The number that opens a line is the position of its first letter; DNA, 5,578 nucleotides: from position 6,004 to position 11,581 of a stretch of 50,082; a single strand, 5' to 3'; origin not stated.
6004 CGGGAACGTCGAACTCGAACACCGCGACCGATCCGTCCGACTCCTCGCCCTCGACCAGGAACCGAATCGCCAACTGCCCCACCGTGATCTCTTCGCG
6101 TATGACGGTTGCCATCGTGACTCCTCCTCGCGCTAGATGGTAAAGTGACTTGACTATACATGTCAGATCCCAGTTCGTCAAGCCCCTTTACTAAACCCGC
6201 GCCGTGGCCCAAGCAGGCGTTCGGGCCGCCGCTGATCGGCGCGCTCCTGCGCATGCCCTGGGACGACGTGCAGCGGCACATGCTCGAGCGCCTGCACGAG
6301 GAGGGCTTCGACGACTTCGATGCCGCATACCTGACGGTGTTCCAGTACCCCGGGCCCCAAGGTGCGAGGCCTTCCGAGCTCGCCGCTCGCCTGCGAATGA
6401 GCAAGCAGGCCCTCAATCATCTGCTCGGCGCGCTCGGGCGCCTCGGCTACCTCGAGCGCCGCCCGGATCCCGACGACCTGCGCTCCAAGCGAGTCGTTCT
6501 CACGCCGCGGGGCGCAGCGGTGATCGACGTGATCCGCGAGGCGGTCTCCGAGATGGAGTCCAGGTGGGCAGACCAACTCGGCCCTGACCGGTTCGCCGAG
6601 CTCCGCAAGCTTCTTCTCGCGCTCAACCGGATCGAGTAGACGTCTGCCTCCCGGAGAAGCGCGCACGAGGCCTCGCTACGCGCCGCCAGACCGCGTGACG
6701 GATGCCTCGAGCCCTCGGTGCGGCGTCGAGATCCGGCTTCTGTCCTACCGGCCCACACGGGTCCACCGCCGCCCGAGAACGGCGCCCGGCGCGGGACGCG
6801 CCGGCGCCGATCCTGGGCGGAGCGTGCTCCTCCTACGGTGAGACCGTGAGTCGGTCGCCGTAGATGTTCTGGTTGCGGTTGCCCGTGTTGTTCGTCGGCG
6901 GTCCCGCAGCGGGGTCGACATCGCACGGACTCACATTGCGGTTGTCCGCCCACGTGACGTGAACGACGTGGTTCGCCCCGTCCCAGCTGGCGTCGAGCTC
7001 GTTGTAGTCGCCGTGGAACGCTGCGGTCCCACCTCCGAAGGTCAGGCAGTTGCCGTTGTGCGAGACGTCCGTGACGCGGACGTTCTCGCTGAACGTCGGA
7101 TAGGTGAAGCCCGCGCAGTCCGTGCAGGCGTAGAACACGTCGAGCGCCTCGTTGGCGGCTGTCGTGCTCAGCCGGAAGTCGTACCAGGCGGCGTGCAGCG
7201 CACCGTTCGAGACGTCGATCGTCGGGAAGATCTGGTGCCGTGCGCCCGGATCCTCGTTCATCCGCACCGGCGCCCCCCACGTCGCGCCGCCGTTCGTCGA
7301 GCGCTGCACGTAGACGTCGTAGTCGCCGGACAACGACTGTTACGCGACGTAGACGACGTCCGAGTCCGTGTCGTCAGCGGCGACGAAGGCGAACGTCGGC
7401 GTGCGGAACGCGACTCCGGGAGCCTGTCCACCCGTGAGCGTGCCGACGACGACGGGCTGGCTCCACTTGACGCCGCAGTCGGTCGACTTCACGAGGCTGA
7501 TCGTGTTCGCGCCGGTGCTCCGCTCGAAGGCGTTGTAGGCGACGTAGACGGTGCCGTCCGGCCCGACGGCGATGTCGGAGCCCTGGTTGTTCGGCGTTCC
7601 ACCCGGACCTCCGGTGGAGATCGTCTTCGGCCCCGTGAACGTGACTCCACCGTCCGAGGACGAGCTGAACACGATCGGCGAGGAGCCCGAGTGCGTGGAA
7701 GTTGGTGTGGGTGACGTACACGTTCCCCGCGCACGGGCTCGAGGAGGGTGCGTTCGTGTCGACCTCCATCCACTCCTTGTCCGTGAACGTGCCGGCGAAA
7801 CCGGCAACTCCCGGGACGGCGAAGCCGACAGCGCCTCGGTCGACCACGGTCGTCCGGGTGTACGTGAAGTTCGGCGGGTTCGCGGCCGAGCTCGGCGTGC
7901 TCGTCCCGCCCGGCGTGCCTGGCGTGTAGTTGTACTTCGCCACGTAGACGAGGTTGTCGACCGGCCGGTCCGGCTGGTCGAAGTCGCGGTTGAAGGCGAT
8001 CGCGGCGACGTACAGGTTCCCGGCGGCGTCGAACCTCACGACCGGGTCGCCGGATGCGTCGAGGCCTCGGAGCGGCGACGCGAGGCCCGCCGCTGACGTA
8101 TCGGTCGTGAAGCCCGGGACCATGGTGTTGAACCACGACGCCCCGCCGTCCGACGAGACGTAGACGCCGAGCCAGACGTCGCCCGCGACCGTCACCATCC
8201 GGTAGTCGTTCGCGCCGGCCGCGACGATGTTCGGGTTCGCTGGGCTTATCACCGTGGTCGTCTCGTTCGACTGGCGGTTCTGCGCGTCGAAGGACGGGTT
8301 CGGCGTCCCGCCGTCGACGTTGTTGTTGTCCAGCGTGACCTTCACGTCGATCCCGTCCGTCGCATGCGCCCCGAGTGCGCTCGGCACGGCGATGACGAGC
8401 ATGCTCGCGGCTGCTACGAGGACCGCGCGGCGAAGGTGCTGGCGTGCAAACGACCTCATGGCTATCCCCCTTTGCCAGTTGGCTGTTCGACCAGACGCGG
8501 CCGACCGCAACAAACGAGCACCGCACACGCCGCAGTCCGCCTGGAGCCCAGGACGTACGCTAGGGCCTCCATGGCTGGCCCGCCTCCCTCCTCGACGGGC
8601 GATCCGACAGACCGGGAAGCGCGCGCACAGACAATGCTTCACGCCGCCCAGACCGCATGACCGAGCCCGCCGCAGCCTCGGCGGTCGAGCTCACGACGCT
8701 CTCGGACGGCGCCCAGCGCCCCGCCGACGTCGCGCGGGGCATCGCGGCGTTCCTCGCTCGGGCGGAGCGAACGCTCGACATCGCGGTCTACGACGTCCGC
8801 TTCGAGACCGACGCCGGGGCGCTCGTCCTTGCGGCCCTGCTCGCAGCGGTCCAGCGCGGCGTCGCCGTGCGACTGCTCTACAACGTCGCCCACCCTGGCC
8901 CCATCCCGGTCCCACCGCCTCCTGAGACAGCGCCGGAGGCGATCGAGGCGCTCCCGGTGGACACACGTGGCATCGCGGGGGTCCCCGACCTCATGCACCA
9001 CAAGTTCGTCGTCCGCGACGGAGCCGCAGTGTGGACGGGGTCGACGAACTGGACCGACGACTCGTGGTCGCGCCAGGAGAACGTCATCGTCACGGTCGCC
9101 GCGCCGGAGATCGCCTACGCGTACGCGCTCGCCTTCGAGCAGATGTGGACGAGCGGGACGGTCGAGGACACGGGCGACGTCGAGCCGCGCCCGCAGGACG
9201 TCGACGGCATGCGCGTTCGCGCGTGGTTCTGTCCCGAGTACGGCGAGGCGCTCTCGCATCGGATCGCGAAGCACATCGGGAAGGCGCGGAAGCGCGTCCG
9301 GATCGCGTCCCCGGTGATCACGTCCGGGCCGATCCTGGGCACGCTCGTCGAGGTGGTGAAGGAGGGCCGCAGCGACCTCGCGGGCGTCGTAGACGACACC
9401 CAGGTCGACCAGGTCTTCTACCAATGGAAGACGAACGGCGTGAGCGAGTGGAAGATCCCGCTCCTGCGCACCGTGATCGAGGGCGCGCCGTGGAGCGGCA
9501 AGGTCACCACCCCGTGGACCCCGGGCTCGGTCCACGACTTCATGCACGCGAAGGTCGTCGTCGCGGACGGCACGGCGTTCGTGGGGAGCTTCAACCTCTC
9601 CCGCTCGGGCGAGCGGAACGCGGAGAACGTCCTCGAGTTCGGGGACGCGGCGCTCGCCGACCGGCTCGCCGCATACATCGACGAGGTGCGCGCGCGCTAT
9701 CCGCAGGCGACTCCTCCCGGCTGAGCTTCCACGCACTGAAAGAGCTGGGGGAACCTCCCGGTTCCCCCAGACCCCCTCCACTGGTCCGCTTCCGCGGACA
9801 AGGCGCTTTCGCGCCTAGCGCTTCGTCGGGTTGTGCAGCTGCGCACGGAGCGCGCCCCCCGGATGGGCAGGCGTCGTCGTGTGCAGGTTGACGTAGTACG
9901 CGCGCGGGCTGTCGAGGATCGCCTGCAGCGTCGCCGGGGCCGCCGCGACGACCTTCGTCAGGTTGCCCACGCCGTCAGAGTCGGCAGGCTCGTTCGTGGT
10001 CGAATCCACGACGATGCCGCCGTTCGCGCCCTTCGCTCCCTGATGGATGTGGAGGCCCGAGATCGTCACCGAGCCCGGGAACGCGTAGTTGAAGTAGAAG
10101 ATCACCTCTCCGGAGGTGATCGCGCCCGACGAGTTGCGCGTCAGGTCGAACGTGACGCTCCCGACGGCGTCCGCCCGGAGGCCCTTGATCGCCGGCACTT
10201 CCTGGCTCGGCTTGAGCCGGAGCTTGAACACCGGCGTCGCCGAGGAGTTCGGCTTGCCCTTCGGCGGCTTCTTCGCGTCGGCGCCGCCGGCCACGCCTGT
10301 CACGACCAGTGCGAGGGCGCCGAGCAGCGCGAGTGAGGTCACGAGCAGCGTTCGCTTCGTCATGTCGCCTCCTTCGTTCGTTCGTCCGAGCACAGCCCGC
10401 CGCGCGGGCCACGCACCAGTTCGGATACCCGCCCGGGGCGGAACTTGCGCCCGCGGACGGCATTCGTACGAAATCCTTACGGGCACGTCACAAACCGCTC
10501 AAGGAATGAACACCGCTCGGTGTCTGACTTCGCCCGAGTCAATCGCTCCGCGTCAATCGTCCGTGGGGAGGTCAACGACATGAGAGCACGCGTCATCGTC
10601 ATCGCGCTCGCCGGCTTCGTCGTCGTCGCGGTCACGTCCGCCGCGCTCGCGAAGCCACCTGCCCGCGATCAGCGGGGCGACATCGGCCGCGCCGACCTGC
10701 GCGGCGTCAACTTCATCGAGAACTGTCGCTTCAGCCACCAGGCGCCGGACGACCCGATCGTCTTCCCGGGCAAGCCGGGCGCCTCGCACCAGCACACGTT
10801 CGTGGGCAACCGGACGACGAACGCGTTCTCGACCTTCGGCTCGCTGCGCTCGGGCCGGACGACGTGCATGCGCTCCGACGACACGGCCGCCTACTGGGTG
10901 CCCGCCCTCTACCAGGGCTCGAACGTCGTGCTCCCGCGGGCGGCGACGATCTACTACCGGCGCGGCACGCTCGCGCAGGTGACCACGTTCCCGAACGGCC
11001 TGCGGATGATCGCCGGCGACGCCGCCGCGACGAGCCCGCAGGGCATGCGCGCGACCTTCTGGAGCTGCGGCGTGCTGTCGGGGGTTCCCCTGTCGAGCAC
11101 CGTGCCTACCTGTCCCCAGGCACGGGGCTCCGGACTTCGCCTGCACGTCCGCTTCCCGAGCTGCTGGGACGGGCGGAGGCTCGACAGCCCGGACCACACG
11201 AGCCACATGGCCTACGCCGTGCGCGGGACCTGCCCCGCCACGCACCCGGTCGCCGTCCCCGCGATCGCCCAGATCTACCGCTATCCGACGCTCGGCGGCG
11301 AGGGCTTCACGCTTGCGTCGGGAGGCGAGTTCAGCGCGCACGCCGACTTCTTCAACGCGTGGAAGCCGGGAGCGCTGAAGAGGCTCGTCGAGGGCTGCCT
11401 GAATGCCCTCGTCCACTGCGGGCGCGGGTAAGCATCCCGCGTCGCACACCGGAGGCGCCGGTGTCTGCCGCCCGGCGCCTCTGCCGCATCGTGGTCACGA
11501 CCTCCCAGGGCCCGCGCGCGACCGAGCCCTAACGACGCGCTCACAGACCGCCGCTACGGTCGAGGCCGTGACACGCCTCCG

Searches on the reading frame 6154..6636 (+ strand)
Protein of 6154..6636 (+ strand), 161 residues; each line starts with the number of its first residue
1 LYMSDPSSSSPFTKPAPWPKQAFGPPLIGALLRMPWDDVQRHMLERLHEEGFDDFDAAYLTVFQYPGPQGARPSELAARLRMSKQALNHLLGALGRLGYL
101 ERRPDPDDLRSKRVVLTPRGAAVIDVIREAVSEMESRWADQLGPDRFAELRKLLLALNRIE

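Call 74: search_protein_families(library=pfam, proteins=[window:6154-6636:+], max_evalue=0.001)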
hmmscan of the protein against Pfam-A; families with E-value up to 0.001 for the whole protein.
window:6154-6636:+ (161 aa): 4 families
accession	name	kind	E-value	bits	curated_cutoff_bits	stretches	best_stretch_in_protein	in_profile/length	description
PF12802.13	MarR_2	-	1.2e-08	35.4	27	1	69-111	19-61/61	MarR family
PF01047.28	MarR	-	5e-06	26.8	24.6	1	70-111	17-58/59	MarR family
PF13463.12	HTH_27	-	2e-05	25.2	22.2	1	74-120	22-68/68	Winged helix DNA-binding domain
PF25213.1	HVO_A0261_N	-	0.0004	20.7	35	1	70-136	24-83/86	HVO_A0261 N-terminal domain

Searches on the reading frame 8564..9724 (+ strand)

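Call 71: search_protein_families(library=pfam, proteins=[window:8564-9724:+], max_evalue=0.00001)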
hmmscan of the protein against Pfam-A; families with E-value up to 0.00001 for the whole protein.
window:8564-9724:+ (386 aa): 2 families
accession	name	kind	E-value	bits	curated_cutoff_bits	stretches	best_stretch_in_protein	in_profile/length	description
PF13091.12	PLDc_2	-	1.4e-32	112.7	27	2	62-195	3-132/132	PLD-like domain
PF00614.28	PLDc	-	1.5e-08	34.7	21.9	0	326-346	4-25/28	Phospholipase D Active site motif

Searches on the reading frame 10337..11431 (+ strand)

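Call 71: search_protein_families(library=pfam, proteins=[window:10337-11431:+], max_evalue=0.00001)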
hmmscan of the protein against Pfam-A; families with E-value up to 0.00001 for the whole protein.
window:10337-11431:+ (364 aa): 1 family
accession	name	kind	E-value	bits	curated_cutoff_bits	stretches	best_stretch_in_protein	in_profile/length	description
PF09362.15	DUF1996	-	4.1e-47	161.7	27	1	139-342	1-237/237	Domain of unknown function (DUF1996)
